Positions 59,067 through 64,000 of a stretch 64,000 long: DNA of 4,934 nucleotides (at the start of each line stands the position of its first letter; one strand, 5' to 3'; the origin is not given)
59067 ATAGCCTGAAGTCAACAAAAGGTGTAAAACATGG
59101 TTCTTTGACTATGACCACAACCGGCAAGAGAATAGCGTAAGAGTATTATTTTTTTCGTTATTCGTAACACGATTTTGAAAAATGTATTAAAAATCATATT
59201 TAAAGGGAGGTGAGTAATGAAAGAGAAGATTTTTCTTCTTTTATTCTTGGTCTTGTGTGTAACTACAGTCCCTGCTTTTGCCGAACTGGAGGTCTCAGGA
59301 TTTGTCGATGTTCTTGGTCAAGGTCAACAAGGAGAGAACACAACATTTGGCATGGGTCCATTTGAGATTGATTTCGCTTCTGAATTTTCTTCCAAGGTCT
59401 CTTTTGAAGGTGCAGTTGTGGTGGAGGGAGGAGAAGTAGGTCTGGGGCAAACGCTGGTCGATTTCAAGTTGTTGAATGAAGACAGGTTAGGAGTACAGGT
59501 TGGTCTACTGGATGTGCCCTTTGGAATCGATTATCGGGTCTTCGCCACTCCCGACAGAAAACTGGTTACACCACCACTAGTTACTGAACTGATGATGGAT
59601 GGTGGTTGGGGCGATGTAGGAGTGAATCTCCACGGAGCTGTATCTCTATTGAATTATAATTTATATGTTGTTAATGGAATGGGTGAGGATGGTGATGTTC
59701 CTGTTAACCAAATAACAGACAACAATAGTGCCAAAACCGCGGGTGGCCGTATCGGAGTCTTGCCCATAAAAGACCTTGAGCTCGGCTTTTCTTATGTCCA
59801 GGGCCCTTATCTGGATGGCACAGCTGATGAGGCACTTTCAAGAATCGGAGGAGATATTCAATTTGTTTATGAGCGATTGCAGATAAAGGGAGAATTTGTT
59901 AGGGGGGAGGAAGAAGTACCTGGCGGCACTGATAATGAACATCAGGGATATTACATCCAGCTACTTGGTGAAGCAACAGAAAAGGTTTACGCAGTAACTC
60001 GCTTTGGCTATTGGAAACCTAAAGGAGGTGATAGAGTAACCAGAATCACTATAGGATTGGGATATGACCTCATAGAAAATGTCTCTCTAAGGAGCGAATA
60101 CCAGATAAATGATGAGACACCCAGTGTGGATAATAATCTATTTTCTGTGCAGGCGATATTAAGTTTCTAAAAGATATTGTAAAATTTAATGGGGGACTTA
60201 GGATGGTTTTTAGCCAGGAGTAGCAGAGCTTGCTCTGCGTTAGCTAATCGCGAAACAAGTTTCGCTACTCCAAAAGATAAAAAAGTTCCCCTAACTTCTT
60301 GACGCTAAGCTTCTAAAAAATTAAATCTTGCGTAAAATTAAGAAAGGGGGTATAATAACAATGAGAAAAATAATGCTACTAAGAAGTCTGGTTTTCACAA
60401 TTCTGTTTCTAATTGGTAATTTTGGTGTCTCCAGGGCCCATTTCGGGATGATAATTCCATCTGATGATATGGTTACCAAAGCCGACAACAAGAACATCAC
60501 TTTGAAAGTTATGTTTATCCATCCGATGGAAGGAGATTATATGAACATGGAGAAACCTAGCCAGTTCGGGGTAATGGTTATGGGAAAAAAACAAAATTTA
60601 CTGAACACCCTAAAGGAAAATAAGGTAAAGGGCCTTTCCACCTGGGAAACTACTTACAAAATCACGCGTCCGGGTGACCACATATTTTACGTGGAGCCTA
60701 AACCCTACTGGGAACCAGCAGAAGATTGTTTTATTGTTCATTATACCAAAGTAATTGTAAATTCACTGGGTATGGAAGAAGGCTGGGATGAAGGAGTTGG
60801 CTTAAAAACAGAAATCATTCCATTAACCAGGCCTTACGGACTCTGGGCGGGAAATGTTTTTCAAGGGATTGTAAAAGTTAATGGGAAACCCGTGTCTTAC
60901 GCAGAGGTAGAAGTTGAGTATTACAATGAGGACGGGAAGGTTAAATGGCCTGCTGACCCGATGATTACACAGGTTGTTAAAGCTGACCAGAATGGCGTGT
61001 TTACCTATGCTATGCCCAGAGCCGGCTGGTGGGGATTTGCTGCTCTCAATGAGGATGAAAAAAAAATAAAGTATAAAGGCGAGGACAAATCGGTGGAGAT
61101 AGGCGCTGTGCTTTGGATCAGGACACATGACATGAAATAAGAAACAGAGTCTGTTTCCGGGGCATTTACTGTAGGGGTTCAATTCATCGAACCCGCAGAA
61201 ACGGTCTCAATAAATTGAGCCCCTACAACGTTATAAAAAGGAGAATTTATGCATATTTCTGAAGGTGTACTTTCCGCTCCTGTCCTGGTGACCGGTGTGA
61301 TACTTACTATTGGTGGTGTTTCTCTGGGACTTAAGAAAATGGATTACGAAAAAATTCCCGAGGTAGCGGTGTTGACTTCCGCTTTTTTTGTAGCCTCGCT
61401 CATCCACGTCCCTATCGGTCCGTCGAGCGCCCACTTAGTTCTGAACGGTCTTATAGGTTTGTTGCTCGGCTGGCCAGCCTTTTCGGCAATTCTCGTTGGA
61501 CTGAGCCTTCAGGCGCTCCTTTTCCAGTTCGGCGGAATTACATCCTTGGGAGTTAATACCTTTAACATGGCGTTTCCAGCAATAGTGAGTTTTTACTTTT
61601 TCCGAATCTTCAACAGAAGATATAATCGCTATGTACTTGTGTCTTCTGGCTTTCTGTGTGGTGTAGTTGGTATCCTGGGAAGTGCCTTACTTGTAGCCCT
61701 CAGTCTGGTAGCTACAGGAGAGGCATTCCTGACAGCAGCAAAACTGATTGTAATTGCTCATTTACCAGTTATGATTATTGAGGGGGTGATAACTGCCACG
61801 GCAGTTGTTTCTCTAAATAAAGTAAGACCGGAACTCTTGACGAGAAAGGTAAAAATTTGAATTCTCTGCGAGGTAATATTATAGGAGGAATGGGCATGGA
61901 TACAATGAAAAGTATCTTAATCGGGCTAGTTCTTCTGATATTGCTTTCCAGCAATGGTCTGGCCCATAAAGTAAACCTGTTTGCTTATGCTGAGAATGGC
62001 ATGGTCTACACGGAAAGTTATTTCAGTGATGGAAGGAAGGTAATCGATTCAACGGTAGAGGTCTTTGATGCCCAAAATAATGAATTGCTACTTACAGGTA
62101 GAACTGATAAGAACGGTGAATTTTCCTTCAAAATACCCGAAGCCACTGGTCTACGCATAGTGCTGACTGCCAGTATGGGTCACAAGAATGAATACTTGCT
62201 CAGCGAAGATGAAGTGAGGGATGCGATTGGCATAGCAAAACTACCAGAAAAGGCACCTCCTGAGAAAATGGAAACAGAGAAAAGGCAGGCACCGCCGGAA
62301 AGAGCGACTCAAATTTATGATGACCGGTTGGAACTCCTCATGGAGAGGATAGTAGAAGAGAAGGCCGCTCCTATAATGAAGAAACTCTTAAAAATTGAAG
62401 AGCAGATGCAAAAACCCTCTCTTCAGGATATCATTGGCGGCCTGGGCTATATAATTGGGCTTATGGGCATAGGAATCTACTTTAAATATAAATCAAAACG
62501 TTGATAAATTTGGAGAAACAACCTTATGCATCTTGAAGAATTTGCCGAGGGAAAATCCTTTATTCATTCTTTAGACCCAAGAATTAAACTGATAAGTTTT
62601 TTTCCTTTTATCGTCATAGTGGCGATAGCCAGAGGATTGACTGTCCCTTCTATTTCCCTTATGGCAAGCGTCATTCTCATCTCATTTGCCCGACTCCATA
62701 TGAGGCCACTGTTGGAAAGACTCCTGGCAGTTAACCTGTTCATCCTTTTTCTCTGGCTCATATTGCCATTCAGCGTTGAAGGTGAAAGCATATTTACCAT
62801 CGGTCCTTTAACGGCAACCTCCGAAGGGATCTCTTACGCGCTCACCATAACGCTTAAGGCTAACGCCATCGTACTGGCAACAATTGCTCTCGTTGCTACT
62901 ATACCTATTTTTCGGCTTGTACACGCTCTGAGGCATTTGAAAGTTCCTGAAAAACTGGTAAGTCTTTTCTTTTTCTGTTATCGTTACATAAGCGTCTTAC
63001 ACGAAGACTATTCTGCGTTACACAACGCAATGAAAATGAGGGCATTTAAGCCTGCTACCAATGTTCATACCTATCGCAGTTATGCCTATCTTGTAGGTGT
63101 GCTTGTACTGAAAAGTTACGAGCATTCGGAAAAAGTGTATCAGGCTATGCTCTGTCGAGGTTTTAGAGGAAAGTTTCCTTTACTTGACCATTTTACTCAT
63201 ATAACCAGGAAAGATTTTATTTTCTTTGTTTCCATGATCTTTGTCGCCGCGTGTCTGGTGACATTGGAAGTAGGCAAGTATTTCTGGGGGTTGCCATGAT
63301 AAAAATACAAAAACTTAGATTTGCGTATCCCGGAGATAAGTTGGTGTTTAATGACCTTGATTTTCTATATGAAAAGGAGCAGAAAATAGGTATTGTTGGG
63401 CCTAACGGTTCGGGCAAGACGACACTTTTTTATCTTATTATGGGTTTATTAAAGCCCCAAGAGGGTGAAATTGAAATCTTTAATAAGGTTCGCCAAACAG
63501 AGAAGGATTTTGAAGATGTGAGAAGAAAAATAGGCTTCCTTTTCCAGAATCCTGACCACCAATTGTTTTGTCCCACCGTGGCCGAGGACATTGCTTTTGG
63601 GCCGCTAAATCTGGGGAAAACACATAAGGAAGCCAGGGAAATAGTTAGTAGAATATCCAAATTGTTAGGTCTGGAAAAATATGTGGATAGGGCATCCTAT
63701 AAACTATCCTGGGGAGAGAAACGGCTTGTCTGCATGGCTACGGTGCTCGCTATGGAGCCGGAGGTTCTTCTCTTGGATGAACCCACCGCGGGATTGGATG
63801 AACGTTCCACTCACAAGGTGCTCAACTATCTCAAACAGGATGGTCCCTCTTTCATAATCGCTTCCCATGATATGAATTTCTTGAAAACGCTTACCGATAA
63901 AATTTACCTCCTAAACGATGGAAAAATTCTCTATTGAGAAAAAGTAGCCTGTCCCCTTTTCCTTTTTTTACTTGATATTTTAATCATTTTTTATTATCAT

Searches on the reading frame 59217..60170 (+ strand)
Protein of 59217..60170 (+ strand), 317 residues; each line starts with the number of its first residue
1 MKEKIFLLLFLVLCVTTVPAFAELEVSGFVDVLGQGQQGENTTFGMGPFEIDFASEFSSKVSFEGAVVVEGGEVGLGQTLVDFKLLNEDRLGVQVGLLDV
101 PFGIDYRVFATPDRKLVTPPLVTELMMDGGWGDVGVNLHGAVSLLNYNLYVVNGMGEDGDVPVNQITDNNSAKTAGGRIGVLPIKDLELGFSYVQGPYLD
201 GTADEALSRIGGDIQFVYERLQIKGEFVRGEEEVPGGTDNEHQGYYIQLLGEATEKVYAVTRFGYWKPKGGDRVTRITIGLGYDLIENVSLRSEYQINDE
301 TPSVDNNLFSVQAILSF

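Call 28: search_protein_families(library=pfam, proteins=[window:59217-60170:+], max_evalue=0.00001)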
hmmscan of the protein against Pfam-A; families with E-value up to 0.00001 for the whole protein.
window:59217-60170:+ (317 aa): 0 families

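Call 84: search_protein_families(library=pfam, proteins=[window:59217-60170:+], max_evalue=0.01)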
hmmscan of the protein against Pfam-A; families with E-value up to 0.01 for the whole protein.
window:59217-60170:+ (317 aa): 3 families
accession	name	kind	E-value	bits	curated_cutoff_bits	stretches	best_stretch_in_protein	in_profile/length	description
PF13609.12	Porin_4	-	0.001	19.4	27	0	12-296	4-303/310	Gram-negative porin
PF07642.17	BBP2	-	0.0034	17.1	26.2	1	146-314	150-336/339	Putative beta-barrel porin-2, OmpL-like. bbp2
PF21620.4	SlpA_C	-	0.0037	16.2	35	1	136-252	163-284/656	S-layer protein SlpA, beta-barrel domain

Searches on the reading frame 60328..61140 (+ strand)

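Call 28: search_protein_families(library=pfam, proteins=[window:60328-61140:+], max_evalue=0.00001)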
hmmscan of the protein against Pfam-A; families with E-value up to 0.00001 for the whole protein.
window:60328-61140:+ (270 aa): 1 family
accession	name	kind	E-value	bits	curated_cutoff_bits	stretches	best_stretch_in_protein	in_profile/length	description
PF10670.15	DUF4198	-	3.7e-60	204.1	34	1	36-243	2-209/209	Domain of unknown function (DUF4198)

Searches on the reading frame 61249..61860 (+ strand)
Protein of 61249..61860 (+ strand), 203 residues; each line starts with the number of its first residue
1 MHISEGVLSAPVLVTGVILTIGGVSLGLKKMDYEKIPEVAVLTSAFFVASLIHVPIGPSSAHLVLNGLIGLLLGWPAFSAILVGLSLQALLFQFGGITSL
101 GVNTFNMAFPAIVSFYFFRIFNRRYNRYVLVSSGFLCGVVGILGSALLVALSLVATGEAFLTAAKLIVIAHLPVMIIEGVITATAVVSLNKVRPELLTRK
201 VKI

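Call 28: search_protein_families(library=pfam, proteins=[window:61249-61860:+], max_evalue=0.00001)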
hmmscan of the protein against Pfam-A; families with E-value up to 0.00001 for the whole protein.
window:61249-61860:+ (203 aa): 1 family
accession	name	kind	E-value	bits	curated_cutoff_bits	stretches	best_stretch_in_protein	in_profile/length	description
PF01891.21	CbiM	-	3.1e-59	200.7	23.1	1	2-196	1-205/205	Cobalt uptake substrate-specific transmembrane region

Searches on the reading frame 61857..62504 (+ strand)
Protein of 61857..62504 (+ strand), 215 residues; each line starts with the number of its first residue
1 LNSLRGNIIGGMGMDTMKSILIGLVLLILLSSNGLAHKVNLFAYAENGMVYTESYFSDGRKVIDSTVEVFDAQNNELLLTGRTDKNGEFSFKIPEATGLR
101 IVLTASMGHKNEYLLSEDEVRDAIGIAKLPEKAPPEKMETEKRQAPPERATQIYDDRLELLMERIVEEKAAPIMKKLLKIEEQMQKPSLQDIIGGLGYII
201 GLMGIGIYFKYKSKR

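Call 28: search_protein_families(library=pfam, proteins=[window:61857-62504:+], max_evalue=0.00001)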
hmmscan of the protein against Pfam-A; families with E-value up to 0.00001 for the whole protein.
window:61857-62504:+ (215 aa): 0 families

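Call 84: search_protein_families(library=pfam, proteins=[window:61857-62504:+], max_evalue=0.01)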
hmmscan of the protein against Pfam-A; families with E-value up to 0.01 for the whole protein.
window:61857-62504:+ (215 aa): 2 families
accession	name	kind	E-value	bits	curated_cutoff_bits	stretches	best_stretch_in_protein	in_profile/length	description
PF11974.14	bMG3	-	0.00013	22.3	34.9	1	44-114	11-83/103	Bacterial alpha-2-macroglobulin MG3 domain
PF17936.7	Big_6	-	0.0036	17.9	27.6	1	60-105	20-66/83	Bacterial Ig domain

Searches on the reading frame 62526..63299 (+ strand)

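Call 28: search_protein_families(library=pfam, proteins=[window:62526-63299:+], max_evalue=0.00001)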
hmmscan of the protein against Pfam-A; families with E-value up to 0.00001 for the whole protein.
window:62526-63299:+ (257 aa): 1 family
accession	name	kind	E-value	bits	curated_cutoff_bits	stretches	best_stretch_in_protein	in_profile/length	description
PF02361.21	CbiQ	-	2.6e-38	132.3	25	1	10-215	2-210/216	Cobalt transport protein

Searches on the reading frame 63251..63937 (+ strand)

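Call 28: search_protein_families(library=pfam, proteins=[window:63251-63937:+], max_evalue=0.00001)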
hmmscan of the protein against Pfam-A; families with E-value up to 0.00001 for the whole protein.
window:63251-63937:+ (228 aa): 3 families
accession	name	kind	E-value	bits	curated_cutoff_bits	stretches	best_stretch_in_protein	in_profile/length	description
PF00005.33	ABC_tran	-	3e-30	106.1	25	1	34-180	2-137/137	ABC transporter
PF13304.12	AAA_21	-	5.5e-13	50.1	27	1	122-211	204-303/304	AAA domain, putative AbiEii toxin, Type IV TA system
PF02463.25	SMC_N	-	7.6e-11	42.3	40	1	45-217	26-207/220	RecF/RecN/SMC N terminal domain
